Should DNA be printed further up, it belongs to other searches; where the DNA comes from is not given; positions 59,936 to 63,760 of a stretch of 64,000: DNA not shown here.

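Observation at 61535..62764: NrdJ intein ends in Gln (not Asn) and is inserted directly before the conserved NPCGE cysteine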

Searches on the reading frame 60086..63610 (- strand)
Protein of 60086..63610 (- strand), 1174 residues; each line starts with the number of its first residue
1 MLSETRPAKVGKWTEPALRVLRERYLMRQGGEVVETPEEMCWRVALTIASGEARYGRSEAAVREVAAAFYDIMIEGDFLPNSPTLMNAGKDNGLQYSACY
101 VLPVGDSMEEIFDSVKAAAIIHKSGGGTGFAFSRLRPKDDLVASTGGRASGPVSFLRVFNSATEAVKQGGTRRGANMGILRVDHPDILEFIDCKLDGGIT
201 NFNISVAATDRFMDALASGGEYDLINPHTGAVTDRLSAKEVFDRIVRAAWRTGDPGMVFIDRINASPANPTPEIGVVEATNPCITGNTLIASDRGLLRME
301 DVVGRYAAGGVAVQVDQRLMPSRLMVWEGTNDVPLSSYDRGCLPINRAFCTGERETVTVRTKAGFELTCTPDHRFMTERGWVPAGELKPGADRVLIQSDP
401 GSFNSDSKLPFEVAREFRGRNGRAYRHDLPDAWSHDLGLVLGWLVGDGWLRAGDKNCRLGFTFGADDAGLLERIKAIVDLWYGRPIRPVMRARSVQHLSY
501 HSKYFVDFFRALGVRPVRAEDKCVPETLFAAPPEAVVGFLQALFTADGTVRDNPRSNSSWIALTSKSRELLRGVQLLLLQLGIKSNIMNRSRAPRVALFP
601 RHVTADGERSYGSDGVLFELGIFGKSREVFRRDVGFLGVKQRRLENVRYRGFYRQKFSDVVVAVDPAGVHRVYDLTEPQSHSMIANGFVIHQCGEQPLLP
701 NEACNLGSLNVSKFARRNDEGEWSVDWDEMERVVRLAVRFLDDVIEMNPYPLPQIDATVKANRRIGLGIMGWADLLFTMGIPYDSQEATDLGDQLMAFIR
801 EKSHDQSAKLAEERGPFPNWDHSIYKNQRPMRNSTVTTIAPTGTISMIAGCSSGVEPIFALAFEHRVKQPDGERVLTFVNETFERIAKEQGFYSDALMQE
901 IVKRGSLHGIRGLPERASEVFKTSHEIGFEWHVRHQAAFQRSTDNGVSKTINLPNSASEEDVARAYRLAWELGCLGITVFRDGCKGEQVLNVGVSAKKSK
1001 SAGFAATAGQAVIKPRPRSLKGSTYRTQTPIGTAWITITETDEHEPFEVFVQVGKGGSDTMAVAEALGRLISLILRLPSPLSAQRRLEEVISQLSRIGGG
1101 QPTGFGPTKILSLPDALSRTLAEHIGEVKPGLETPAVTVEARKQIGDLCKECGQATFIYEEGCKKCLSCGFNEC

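Call 3: search_protein_families(library=pfam, proteins=[window:60086-63610:-], max_evalue=0.01)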
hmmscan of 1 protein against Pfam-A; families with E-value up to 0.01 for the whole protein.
window:60086-63610:- (1174 aa): 5 families
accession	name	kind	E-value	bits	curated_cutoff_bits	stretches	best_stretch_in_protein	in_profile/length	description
PF02867.20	Ribonuc_red_lgC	-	4.4e-124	415.4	23.9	2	97-827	1-346/523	Ribonucleotide reductase, barrel domain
PF00317.26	Ribonuc_red_lgN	-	2.1e-22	79.4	28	1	15-93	5-77/77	Ribonucleotide reductase, all-alpha domain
PF14528.11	LAGLIDADG_3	-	2e-15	57.2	22.5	1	535-590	2-55/82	LAGLIDADG-like domain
PF12637.14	TSCPD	-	4.9e-12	46.4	22.8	1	1024-1125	2-88/88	TSCPD domain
PF14890.11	Intein_splicing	-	2.7e-07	31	35.8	1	339-691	37-154/155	Intein splicing domain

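Call 4: search_protein_families(library=ncbifam, proteins=[window:60086-63610:-], max_evalue=0.01)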
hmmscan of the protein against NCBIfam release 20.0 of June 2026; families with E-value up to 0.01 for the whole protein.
window:60086-63610:- (1174 aa): 34 families (the best 25 are shown)
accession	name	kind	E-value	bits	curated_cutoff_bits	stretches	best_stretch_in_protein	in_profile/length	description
NF006417.0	PRK08665.1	equivalog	2e-303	1008.4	961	2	692-1174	279-758/759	vitamin B12-dependent ribonucleotide reductase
NF005010.0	PRK06406.1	subfamily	8.2e-211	702.2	1125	2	692-1000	435-735/771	vitamin B12-dependent ribonucleotide reductase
TIGR02504.1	NrdJ_Z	equivalog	1.1e-203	678.2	399.95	2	693-990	282-606/606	adenosylcobalamin-dependent ribonucleoside-diphosphate reductase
NF006207.0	PRK08332.1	equivalog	3.8e-173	578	2400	3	128-827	701-1376/1684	vitamin B12-dependent ribonucleotide reductase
NF005122.0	PRK06556.1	equivalog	9.2e-112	374.5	859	4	12-195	70-257/960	vitamin B12-dependent ribonucleotide reductase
TIGR02506.1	NrdE_NrdA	equivalog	1.2e-89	301.4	341.05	3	19-284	5-295/616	ribonucleoside-diphosphate reductase subunit alpha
NF006577.0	PRK09102.1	equivalog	5.3e-84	282.6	620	2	14-269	26-268/604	ribonucleoside-diphosphate reductase subunit alpha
NF005991.0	PRK08115.1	equivalog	2e-75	254.3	854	3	32-195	121-286/858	vitamin B12-dependent ribonucleotide reductase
NF005401.0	PRK06948.1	subfamily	7.9e-74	249.4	906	2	691-992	290-592/604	ribonucleotide reductase-like protein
NF005544.0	PRK07207.1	equivalog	2.7e-73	247.2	965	3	17-228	300-508/965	ribonucleoside-diphosphate reductase subunit alpha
NF005736.0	PRK07562.1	equivalog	2.3e-71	240.8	1737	5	95-195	195-298/1222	vitamin B12-dependent ribonucleotide reductase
NF005101.0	PRK06539.1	equivalog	5.5e-62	209.9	988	3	703-825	455-572/822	ribonucleoside-diphosphate reductase subunit alpha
NF006279.0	PRK08447.1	equivalog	1.1e-54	186.1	1082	2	17-199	141-316/789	ribonucleoside-diphosphate reductase subunit alpha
NF006665.0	PRK09209.1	equivalog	1.3e-54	185.8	1057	2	7-228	150-371/761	ribonucleoside-diphosphate reductase subunit alpha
NF009029.0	PRK12365.1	equivalog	1.1e-52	179.3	1350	3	19-228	384-591/1046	ribonucleoside-diphosphate reductase subunit alpha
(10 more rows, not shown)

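Call 36: find_encoding_contigs(protein=window:60086-63610:-, flank=3000, max_places=3)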
Protein window:60086-63610:- (1174 aa): no gene with exactly this product is on record in the collection.
